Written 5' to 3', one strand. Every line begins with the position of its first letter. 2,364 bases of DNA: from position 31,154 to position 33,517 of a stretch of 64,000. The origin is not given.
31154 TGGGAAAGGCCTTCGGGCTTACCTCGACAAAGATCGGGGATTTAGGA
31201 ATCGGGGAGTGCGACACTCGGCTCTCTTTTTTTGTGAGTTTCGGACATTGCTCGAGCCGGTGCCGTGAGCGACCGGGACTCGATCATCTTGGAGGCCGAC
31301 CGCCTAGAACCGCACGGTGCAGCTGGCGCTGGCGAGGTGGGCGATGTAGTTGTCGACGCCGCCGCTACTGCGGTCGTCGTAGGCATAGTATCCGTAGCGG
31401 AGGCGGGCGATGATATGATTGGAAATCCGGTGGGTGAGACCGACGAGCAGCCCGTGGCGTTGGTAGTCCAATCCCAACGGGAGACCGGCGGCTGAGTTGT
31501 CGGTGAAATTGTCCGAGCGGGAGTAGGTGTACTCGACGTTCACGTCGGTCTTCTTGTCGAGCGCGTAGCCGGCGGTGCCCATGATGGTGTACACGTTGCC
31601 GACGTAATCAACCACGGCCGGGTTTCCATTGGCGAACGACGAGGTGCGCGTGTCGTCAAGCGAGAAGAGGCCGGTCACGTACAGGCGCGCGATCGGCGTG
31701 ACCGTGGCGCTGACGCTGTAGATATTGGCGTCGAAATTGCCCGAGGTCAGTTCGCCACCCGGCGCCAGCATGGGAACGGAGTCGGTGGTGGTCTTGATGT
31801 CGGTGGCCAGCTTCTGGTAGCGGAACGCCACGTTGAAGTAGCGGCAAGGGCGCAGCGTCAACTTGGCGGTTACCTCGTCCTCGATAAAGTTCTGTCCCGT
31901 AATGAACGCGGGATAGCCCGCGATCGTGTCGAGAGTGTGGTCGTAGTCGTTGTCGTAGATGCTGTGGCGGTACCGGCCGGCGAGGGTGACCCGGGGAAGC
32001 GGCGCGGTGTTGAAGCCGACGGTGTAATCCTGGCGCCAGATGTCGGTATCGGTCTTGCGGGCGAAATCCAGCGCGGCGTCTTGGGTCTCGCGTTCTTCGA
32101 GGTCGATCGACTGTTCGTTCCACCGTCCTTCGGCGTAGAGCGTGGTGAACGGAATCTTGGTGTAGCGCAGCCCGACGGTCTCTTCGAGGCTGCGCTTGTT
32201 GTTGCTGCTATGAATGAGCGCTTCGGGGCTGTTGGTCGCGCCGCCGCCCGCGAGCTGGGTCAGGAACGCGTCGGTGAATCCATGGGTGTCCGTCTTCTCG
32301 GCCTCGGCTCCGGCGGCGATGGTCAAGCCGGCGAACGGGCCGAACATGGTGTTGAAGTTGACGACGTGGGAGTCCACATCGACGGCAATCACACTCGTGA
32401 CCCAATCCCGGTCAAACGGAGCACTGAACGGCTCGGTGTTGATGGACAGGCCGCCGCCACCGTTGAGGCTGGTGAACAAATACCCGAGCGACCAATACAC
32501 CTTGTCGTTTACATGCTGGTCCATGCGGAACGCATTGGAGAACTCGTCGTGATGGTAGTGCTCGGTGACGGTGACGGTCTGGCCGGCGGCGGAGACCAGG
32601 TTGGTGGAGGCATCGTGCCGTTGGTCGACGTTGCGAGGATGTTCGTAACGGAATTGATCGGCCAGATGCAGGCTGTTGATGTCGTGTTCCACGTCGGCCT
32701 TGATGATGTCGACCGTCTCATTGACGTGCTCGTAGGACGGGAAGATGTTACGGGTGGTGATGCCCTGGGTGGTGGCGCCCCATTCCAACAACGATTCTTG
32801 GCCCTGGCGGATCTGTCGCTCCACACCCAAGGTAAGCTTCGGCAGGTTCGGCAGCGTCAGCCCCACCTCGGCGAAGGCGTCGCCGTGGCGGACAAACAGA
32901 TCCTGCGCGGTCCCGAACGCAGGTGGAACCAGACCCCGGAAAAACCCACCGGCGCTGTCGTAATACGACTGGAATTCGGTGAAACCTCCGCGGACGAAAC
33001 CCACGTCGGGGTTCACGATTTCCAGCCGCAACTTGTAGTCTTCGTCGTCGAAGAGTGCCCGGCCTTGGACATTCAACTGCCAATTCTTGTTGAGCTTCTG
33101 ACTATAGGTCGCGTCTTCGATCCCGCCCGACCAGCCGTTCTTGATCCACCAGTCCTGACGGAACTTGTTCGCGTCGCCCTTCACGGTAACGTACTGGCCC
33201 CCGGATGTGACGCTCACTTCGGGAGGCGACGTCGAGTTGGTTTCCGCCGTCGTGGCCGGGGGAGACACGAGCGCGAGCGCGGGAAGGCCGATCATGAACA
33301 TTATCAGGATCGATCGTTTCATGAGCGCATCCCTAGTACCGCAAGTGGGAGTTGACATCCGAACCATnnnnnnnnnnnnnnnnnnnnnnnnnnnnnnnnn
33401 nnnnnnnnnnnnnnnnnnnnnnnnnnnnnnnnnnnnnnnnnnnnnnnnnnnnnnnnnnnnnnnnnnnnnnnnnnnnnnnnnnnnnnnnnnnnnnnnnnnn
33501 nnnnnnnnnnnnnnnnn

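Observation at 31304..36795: MtrC-MtrA-MtrB-ordered porin-cytochrome conduit with non-Mtr composition (9-heme surface cytochrome, octaheme periplasmic cytochrome, about 670-aa barrel)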

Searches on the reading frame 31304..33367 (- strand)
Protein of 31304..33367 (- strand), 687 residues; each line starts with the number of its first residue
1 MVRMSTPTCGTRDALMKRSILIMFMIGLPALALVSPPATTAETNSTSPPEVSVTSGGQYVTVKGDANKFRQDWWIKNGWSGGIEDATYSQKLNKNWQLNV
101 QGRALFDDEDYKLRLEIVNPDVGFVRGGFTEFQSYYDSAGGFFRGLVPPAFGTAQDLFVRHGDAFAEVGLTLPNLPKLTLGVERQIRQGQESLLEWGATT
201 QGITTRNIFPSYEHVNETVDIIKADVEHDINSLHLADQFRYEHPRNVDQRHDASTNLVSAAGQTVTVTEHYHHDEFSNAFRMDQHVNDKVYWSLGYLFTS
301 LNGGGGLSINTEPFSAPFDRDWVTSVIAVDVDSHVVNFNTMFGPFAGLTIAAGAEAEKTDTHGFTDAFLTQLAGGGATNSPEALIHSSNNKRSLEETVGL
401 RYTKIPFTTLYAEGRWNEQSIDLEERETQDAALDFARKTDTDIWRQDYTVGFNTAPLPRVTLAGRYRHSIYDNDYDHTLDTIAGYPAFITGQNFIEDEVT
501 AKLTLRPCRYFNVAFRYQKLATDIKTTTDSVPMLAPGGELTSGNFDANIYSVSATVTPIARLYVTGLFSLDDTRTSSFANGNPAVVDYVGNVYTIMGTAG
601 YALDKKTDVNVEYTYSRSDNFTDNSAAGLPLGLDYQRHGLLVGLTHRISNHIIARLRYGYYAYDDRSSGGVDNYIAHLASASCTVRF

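Call 5: search_protein_families(library=pfam, proteins=[window:31304-33367:-], max_evalue=1)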
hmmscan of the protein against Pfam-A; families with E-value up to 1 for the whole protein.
window:31304-33367:- (687 aa): 2 families
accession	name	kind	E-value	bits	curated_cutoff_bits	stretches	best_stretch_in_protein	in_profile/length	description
PF13505.12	OMP_b-brl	-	0.00053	20.6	28.7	1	510-632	57-170/175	Outer membrane protein beta-barrel domain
PF10934.14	Sheath_initiator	-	0.14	12.7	32.9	1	465-502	38-72/104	Contractile injection system sheath initiator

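Call 6: search_protein_families(library=ncbifam, proteins=[window:31304-33367:-], max_evalue=1)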
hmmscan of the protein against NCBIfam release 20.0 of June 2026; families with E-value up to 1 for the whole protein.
window:31304-33367:- (687 aa): 0 families

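Call 7: search_solved_structures(query=window:31304-33367:-, max_evalue=10)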
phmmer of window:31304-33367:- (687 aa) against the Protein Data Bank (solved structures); distinct sequences matched with E-value up to 10: 0.

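Call 11: find_homologous_proteins(query=window:31304-33322:-)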
Query window:31304-33322:- (672 aa): 166 proteins with E <= 0.001 among 8000 candidates; the best 120 are listed.
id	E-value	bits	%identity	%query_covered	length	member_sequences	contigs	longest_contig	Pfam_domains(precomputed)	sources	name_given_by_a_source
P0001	0.0e+0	1260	79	100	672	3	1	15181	-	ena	-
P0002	0.0e+0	1184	75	100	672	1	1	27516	-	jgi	jgi:hypothetical protein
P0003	0.0e+0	1177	74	100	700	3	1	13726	-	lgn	-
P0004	0.0e+0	1142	74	98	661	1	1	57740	-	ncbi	-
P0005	0.0e+0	1113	72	98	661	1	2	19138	-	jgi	jgi:hypothetical protein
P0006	0.0e+0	1082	70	100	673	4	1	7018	-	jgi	jgi:hypothetical protein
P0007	0.0e+0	1080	70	100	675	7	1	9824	-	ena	-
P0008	0.0e+0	1075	69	100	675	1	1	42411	-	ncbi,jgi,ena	ncbi:MAG: hypothetical protein ABSA97_02805 [Verrucomicrobiia bacterium]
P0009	0.0e+0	1075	69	100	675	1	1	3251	-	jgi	-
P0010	0.0e+0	1042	67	100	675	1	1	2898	-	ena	-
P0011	2.7e-289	979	63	100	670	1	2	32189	-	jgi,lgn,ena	jgi:hypothetical protein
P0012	1.2e-287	974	63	100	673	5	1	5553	-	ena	-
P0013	6.0e-282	955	62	100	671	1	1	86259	-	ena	-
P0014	1.1e-277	941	61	99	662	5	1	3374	-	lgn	-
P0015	2.9e-273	926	60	99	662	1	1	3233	-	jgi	jgi:hypothetical protein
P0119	3.9e-167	576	42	100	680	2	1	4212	PF11854.15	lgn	-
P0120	1.4e-166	574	42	100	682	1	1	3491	-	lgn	-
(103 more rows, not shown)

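Call 14: search_solved_structures(query=A1, max_evalue=10, show_alignments=2)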
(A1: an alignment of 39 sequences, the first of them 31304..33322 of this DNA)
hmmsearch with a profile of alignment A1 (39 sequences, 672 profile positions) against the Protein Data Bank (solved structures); distinct sequences matched with E-value up to 10: 2.
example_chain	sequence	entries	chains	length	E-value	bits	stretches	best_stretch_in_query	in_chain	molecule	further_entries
6kgz_A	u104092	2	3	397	0.52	11.5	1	547-625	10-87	Cystathionine gamma-lyase | Cystathionine gamma lyase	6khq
9xlu_A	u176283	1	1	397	0.52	11.5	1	547-625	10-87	Cystathionine gamma-synthase homolog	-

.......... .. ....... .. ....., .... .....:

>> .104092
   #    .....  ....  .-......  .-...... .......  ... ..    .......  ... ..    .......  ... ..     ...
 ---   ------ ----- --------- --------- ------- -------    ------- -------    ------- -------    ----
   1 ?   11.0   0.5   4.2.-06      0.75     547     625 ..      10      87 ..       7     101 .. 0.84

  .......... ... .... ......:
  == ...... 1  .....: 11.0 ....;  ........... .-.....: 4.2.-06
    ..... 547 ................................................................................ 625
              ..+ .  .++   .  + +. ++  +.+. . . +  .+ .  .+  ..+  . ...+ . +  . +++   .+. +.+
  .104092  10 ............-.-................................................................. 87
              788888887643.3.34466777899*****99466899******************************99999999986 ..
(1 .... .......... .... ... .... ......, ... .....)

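Call 15: search_protein_families(library=pfam, alignment_id=A1, max_evalue=1)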
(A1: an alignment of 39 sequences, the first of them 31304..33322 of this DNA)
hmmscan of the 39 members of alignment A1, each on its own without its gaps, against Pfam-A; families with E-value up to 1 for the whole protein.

A. member 1, window:31304-33322:- (672 aa): 2 families
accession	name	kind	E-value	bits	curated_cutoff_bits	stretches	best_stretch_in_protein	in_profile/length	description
PF13505.12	OMP_b-brl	-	0.00047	20.8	28.7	1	495-617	57-170/175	Outer membrane protein beta-barrel domain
PF10934.14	Sheath_initiator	-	0.13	12.7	32.9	1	450-487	38-72/104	Contractile injection system sheath initiator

B. families by the number of members that match (of 39 scanned): 17 families
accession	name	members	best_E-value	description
PF13505.12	OMP_b-brl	14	2e-06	Outer membrane protein beta-barrel domain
PF11854.14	MtrB_PioB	2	3.9e-08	Putative outer membrane beta-barrel porin, MtrB/PioB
PF23319.1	CobW_C_DAAF9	2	0.013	DAAF9 CobW_C-like domain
PF10934.14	Sheath_initiator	2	0.027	Contractile injection system sheath initiator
PF08648.17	SNRNP27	2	0.11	U4/U6.U5 small nuclear ribonucleoproteins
PF07642.17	BBP2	1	0.0016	Putative beta-barrel porin-2, OmpL-like. bbp2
PF13609.12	Porin_4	1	0.0019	Gram-negative porin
PF16467.10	DUF5048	1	0.0093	Domain of unknown function (DUF5048)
PF11383.14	DUF3187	1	0.013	Protein of unknown function (DUF3187)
PF06448.16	DUF1081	1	0.04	Domain of Unknown Function (DUF1081)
PF11324.13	DUF3126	1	0.066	Protein of unknown function (DUF3126)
PF19089.6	DUF5777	1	0.11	Membrane bound beta barrel domain (DUF5777)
PF22121.2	MtxA_C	1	0.15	Magnetotaxis protein MtxA, C-terminal domain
PF10677.15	DUF2490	1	0.16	Protein of unknown function (DUF2490)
PF08114.16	PMP1_2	1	0.26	ATPase proteolipid family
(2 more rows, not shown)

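Call 23: find_related_loci(query=A1, collection=genome_contigs, flank=8000)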
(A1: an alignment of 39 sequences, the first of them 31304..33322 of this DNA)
Query A1 (672 aa) in genome_contigs; peptide patterns used: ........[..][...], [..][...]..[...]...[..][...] (x = any residue, [..] = any of these).
71 stretches matched a pattern; 48 encode a relative of the query (tblastn E <= 1e-3); 47 distinct loci.
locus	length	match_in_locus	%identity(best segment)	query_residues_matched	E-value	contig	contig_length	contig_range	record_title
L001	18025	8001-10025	70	1-672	0e+0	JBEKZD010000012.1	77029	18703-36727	MAG: Verrucomicrobiia bacterium isolate SPRUCE 690 SPRUCE_690_12, whole genome shotgun sequence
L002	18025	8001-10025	69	1-672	0e+0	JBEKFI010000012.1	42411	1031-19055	MAG: Verrucomicrobiia bacterium isolate SPRUCE 226 SPRUCE_226_12, whole genome shotgun sequence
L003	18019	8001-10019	60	1-672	0e+0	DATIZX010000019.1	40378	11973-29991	MAG TPA_asm: Verrucomicrobiia bacterium isolate SMAG_U15312 k141_837233, whole genome shotgun sequence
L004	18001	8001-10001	60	1-672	0e+0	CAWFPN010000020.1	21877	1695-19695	MAG: uncultured Verrucomicrobiae bacterium isolate MFD01689.bin.2.73 genome assembly, contig: contig_48208, whole genome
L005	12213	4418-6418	58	2-672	0e+0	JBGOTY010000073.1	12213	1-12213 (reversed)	MAG: Verrucomicrobiia bacterium isolate OBJ_0618_7090110_151 k141_6925845_length_12213_cov_220.6162, whole genome shotgu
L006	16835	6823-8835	58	1-672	0e+0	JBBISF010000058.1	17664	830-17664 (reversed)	MAG: Verrucomicrobiia bacterium isolate PFF170222_bin_367 NODE_3678_length_17664_cov_6.597876, whole genome shotgun sequ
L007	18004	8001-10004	58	1-672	0e+0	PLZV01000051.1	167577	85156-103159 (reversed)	MAG: Verrucomicrobia bacterium isolate palsa_1439 73.20120700_P3D.107_contig_30892, whole genome shotgun sequence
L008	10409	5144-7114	55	3-672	0e+0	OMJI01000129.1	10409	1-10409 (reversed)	Verrucomicrobia bacterium isolate AM_0936 genome assembly, contig: k99_988186, whole genome shotgun sequence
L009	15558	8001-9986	57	3-672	0e+0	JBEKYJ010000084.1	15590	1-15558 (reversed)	MAG: Verrucomicrobiia bacterium isolate SPRUCE 672 SPRUCE_672_84, whole genome shotgun sequence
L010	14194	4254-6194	56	14-672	0e+0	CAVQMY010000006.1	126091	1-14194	MAG: uncultured Verrucomicrobiae bacterium isolate MFD00082.bin.2.52 genome assembly, contig: contig_12273, whole genome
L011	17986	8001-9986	55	3-672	0e+0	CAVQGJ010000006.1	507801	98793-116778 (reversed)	MAG: uncultured Verrucomicrobiae bacterium isolate MFD05512.bin.2.136 genome assembly, contig: contig_22410, whole genom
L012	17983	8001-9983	55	3-672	0e+0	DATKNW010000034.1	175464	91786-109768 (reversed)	MAG TPA_asm: Verrucomicrobiia bacterium isolate SMAG_U14747 k141_4363849, whole genome shotgun sequence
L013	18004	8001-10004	54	1-672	0e+0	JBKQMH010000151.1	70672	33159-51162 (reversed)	MAG: Verrucomicrobiia bacterium isolate CRr3G3H3I__bin_98 CRr3G3H3I_000000230802, whole genome shotgun sequence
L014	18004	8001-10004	55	1-672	0e+0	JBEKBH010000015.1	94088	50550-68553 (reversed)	MAG: Verrucomicrobiia bacterium isolate SPRUCE 131 SPRUCE_131_15, whole genome shotgun sequence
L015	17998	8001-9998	54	1-672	0e+0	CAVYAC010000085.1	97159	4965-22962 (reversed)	MAG: uncultured Verrucomicrobiae bacterium isolate MFD01223.bin.2.30 genome assembly, contig: contig_3000, whole genome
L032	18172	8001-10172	36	1-672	6e-139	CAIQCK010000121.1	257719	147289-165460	uncultured bacterium isolate AM-2014_bin-0333 genome assembly, contig: bin-0333:121/126, whole genome shotgun sequence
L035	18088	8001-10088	42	1-672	2e-163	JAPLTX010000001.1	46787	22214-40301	MAG: Verrucomicrobia bacterium isolate LacPavin_0818_WC55_MAG_62_14 LacPavin_0818_WC55_scaffold_157697, whole genome sho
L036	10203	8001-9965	34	24-672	4e-121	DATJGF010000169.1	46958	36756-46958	MAG TPA_asm: Candidatus Limnocylindrales bacterium isolate SMAG_U15479 k141_5089065, whole genome shotgun sequence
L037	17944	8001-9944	34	35-672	8e-114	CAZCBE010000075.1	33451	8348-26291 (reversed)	MAG TPA_asm: uncultured Klebsiella sp. isolate SRP292972_co3_125 genome assembly, contig: NODE_849_length_33451_cov_19.8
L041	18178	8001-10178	39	1-672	7e-165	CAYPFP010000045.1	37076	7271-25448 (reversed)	MAG TPA_asm: uncultured Planctomycetota bacterium isolate SRP257756_co1_239 genome assembly, contig: NODE_681_length_370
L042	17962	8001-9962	31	38-672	3e-99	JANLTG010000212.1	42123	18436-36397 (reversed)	MAG: bacterium isolate OTE_25_metabat_226 OTE_25_k141_4413951, whole genome shotgun sequence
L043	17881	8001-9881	35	47-672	4e-98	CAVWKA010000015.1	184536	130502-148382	MAG: uncultured Verrucomicrobiae bacterium isolate MFD05512.bin.2.55 genome assembly, contig: contig_28509, whole genome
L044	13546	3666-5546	32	47-672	4e-96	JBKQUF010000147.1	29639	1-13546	MAG: Limisphaerales bacterium isolate SEr2D2E2F__bin_123 SEr2D2E2F_000000155039, whole genome shotgun sequence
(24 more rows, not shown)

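Call 27: search_protein_families(library=pfam, proteins=[P0119, P0120, L032:8001-10172:+, L036:8001-9965:+, L037:8001-9944:+, L042:8001-9962:+, L043:8001-9881:+, L044:3666-5546:+, L041:8001-10178:+, L035:8001-10088:+], max_evalue=0.1)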
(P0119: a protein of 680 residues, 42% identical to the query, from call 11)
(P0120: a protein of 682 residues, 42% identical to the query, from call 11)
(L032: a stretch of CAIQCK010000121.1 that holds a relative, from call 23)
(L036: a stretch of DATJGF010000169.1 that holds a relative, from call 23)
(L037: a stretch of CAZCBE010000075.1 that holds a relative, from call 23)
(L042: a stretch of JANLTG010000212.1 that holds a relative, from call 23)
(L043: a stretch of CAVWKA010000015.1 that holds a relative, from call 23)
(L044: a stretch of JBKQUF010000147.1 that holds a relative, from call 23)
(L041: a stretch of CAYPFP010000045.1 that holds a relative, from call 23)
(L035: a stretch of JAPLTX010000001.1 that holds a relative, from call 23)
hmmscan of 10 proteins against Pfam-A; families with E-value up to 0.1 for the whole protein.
P0119 (680 aa): 1 family
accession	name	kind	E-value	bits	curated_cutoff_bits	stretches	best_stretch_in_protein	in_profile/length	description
PF11854.14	MtrB_PioB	-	3.9e-08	32.8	23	1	418-509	271-347/635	Putative outer membrane beta-barrel porin, MtrB/PioB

P0120 (682 aa): 2 families
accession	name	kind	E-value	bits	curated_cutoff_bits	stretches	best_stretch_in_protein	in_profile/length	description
PF11854.14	MtrB_PioB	-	0.00022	20.4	23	1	410-565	254-397/635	Putative outer membrane beta-barrel porin, MtrB/PioB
PF13505.12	OMP_b-brl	-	0.02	15.5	28.7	0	536-620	76-163/175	Outer membrane protein beta-barrel domain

L032:8001-10172:+ (724 aa): 0 families

L036:8001-9965:+ (655 aa): 1 family
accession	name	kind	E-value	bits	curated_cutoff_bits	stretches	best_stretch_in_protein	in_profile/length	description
PF11854.14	MtrB_PioB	-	2.8e-07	29.9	23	2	383-492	254-365/635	Putative outer membrane beta-barrel porin, MtrB/PioB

L037:8001-9944:+ (648 aa): 1 family
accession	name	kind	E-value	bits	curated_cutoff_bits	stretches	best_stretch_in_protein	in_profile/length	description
PF11854.14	MtrB_PioB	-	9.5e-06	24.9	23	1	372-533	254-399/635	Putative outer membrane beta-barrel porin, MtrB/PioB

L042:8001-9962:+ (654 aa): 0 families

L043:8001-9881:+ (627 aa): 0 families

L044:3666-5546:+ (627 aa): 0 families

L041:8001-10178:+ (726 aa): 3 families
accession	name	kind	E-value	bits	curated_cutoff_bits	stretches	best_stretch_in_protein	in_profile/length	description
PF13609.12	Porin_4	-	0.0012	19.1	27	1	229-371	184-303/310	Gram-negative porin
PF13505.12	OMP_b-brl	-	0.0021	18.7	28.7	0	679-726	132-175/175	Outer membrane protein beta-barrel domain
PF11383.14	DUF3187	-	0.053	13.1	24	0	671-702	73-104/320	Protein of unknown function (DUF3187)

L035:8001-10088:+ (696 aa): 0 families

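Call 34: predict_structure(alignment_id=A1)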
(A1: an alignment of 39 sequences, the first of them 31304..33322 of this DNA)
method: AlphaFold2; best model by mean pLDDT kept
length: 672 residues; sequences in the alignment: 39
mean_pLDDT: 85.4   pTM: 0.75
mean pLDDT of the five models: 85.4, 84.9, 84.4, 83.0, 81.7
residues with pLDDT >= 90: 406; 70-90: 156; 50-70: 65; < 50: 45
segments of 3 or more residues with pLDDT < 50: 1-30, 181-186, 564-566
pLDDT, mean of each block of 10 residues (from residue 1): 43 34 30 86 94 90 91 90 94 91 92 95 71 69 93 90 96 84 48 73 97 92 97 82 64 93 96 94 96 88 83 96 95 96 97 82 85 97 96 96 96 89 94 97 93 96 76 82 97 92 94 74 79 95 89 91 55 81 91 94 70 57 95 92 95 83 96 89
secondary structure, 60 per line:
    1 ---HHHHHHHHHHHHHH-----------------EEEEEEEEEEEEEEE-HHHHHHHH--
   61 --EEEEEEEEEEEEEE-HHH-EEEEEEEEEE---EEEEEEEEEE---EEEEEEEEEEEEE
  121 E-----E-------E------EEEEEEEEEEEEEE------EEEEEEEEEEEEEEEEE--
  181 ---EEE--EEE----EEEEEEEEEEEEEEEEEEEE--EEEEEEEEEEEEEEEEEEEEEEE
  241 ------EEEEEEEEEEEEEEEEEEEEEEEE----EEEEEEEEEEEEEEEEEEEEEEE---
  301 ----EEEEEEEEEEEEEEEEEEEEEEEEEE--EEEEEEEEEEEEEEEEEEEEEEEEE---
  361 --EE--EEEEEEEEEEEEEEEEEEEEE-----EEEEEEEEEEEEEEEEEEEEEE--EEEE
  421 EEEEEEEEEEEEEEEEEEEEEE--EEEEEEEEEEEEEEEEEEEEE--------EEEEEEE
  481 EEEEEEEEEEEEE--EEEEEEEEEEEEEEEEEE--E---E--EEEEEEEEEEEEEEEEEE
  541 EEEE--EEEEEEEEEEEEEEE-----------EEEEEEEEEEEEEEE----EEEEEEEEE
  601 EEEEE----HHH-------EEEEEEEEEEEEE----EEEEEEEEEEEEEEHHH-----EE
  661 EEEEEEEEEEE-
elements in order: H4-17 E35-49 H51-58 E63-76 E82-91 E95-104 E108-121 E142-155 E162-178 E184-186 E189-191 E196-215 E218-240 E247-270 E275-297 E305-330 E333-357 E367-387 E393-414 E417-442 E445-465 E474-493 E496-513 E523-544 E547-561 E573-587 E592-605 E620-632 E637-650 E659-671
